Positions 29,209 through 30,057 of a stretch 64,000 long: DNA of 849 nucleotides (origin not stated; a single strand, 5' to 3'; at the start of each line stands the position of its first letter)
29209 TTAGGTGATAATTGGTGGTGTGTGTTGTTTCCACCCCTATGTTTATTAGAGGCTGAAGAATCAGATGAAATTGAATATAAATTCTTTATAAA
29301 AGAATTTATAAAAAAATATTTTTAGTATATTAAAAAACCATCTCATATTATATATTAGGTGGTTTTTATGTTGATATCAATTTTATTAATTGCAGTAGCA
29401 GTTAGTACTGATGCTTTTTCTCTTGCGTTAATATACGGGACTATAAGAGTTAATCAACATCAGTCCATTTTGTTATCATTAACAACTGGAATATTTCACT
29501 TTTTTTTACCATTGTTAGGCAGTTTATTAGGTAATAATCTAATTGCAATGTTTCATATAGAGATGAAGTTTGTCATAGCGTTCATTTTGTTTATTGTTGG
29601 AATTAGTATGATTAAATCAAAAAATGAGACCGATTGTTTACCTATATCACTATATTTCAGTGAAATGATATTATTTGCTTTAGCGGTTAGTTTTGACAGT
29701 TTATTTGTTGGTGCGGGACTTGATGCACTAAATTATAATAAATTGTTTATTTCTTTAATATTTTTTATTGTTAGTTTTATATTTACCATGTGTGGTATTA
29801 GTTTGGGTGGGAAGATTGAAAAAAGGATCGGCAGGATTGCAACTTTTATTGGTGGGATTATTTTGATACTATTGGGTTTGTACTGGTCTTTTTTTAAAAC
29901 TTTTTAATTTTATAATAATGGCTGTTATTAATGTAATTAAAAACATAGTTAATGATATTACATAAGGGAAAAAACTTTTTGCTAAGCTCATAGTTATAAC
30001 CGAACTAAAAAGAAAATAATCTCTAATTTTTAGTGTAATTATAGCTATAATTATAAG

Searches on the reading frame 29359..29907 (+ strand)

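Call 62: search_protein_families(library=pfam, max_evalue=0.001, proteins=[window:29359-29907:+])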
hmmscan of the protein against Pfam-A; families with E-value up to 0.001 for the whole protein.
window:29359-29907:+ (182 aa): 1 family
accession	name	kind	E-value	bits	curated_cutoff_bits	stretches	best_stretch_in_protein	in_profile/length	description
PF02659.21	Mntp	-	9.9e-26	90.8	24.4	1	31-174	2-149/152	Putative manganese efflux pump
